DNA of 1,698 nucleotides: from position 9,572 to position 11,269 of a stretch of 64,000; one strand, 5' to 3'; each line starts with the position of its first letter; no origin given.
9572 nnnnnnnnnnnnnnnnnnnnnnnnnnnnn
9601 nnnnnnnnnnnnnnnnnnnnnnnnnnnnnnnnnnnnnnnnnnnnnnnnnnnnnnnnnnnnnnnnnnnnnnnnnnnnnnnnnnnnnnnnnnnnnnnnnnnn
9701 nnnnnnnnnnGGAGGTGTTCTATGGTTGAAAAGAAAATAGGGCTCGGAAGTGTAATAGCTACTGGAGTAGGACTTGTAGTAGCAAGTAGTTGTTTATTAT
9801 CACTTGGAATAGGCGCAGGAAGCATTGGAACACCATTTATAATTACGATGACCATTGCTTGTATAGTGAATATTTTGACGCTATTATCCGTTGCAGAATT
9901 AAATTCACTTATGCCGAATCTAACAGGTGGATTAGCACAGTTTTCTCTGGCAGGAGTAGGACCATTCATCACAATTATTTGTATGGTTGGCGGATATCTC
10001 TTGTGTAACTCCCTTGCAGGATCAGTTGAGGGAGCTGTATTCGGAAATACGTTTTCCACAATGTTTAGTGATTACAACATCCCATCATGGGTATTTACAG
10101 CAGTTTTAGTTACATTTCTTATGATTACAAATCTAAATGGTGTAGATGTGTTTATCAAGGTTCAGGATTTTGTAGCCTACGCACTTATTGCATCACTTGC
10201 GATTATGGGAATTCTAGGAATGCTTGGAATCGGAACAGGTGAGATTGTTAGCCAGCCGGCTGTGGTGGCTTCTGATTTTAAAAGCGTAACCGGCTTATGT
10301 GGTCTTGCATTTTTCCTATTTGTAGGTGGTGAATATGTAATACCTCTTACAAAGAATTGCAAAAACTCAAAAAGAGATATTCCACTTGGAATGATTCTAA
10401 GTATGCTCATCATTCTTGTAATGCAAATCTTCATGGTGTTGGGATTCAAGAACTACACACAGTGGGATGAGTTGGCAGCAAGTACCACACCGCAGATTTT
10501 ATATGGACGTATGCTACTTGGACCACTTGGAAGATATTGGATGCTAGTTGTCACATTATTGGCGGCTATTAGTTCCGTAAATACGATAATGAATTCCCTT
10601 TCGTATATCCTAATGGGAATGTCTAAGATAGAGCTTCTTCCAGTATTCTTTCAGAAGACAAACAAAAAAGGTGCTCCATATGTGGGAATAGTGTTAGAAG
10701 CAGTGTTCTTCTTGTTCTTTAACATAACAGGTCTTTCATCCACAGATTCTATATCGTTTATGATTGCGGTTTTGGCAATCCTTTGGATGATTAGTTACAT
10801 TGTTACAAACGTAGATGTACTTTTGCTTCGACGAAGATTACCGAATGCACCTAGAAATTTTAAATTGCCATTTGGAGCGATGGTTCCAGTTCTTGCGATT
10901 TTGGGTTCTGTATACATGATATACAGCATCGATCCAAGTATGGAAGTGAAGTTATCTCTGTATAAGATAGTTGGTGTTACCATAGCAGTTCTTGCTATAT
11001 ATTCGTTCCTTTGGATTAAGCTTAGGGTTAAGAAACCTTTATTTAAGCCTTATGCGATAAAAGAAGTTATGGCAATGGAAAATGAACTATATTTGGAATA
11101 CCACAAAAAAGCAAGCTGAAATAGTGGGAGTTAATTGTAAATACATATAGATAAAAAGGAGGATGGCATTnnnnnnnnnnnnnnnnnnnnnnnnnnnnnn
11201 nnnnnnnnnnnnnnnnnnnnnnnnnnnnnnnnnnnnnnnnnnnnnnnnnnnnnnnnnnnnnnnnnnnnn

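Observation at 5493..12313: Putative nitrogen-scavenging amine/amino-acid dehydrogenase system in an anaerobe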

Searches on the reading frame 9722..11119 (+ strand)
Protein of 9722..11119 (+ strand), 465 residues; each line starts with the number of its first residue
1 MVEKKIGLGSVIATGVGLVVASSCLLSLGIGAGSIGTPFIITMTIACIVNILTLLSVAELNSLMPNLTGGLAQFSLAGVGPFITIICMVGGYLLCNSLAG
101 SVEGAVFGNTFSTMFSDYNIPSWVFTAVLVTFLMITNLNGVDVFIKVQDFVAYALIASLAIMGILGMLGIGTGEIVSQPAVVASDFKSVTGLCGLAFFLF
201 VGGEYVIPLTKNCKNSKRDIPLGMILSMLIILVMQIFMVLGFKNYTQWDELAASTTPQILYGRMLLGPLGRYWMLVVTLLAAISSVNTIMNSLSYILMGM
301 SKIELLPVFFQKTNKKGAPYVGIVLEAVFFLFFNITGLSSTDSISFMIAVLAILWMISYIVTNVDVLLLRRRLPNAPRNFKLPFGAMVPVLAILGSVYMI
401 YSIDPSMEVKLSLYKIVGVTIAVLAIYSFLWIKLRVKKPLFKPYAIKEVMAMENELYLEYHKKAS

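Call 3: search_protein_families(library=pfam, proteins=[window:9722-11119:+], max_evalue=0.01)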
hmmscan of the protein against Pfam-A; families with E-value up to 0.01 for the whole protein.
window:9722-11119:+ (465 aa): 2 families
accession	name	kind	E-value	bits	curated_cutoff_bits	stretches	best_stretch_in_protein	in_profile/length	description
PF13520.12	AA_permease_2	-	1.7e-30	106.8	27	1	12-401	7-402/427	Amino acid permease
PF00324.27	AA_permease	-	5.2e-27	95.1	24.6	1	15-429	12-459/470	Amino acid permease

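Call 4: search_protein_families(library=ncbifam, proteins=[window:9722-11119:+], max_evalue=0.01)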
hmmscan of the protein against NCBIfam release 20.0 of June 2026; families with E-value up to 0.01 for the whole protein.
window:9722-11119:+ (465 aa): 20 families
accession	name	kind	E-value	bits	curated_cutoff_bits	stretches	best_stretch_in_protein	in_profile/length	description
TIGR00909.1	2A0306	subfamily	1.1e-31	110.2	556.8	1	4-421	3-425/429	amino acid transporter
TIGR00908.1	2A0305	equivalog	2.3e-21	76.2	381.75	1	11-436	14-434/442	ethanolamine permease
TIGR00905.1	2A0302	subfamily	6.1e-18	64.9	409.05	1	4-442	7-445/473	basic amino acid/polyamine antiporter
NF053761.1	BrChAATpBcaP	equivalog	1e-15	57.7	690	1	4-422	22-448/460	branched-chain amino acid transporter BcaP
TIGR00911.1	2A0308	subfamily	1.4e-14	53.5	701.8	1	9-433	59-477/505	L-type amino acid transporter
NF008245.0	PRK11021.1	equivalog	3.7e-11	42.7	284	1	114-362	114-359/419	L-methionine/branched-chain amino acid transporter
NF040513.1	antiport_TyrP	equivalog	1.8e-10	40.2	630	1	4-439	3-461/465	tyrosine-tyramine antiporter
TIGR00913.1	2A0310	subfamily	4.7e-10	38.8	578.7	1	6-400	12-423/480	amino acid permease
NF053662.1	Glu_GABA_anti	equivalog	2e-09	37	640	1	125-441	115-450/468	glutamate/gamma-aminobutyrate antiporter GadC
NF007876.0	PRK10580.1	equivalog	3.5e-09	36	736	1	6-433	19-447/457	proline-specific permease ProY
TIGR03810.1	arg_ornith_anti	equivalog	8e-08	31.4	591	1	4-402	1-407/468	arginine-ornithine antiporter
NF007594.0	PRK10238.1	equivalog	2.4e-07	30.1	848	1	6-428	22-443/456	aromatic amino acid transporter AroP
NF007938.0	PRK10655.1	equivalog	2.8e-07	30.1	409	1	122-421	123-423/438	putrescine-ornithine antiporter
TIGR00906.1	2A0303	subfamily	4.2e-07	28.8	681.7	1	195-350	257-416/602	cationic amino acid transport permease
NF007602.0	PRK10249.1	equivalog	4.7e-07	29.1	851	1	19-379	36-402/458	phenylalanine transporter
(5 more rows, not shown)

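Call 45: search_solved_structures(query=window:9722-11119:+, max_evalue=0.001)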
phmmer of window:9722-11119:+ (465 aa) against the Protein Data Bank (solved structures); distinct sequences matched with E-value up to 0.001: 16.
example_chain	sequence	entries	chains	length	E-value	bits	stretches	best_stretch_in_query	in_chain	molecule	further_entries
7ccs_B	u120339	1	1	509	7.6e-12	48.6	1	12-413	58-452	Consensus mutated Anionic Amino Acid Transporter Light Chain, Xc- System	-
6f34_A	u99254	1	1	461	1.5e-10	44.3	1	3-421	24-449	Amino acid transporter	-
5oqt_A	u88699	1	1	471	1.6e-10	44.2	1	3-421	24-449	Amino acid transporter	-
7p9u_B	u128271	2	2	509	1.3e-08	38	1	9-401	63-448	Cystine/glutamate transporter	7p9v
7epz_B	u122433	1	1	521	1.4e-08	37.9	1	9-401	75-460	Cystine/glutamate transporter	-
6f2g_A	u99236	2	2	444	5.2e-07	32.7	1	14-430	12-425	Putative amino acid/polyamine transport protein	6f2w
9h76_A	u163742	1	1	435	6.8e-07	32.3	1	14-428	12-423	Putative amino acid/polyamine transport protein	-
8x0w_B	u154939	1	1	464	2.9e-05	26.9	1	6-402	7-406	Large neutral amino acids transporter small subunit 1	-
3l1l_A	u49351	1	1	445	3.5e-05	26.6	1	5-372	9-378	Arginine/agmatine antiporter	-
6jmq_A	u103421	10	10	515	4.1e-05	26.4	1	6-402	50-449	Large neutral amino acids transporter small subunit 1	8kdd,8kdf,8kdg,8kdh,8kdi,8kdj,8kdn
7dsk_B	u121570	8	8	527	4.5e-05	26.3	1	6-402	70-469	Large neutral amino acids transporter small subunit 1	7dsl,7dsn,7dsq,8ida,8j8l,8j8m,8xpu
6irs_B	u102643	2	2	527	4.5e-05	26.3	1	6-402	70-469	Large neutral amino acids transporter small subunit 1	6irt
3ncy_A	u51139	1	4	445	0.00023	24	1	16-376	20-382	AdiC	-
5j4i_A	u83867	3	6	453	0.00058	22.6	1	13-372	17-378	Arginine/agmatine antiporter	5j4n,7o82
3lrb_A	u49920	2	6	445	0.00072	22.3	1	11-372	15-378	Arginine/agmatine antiporter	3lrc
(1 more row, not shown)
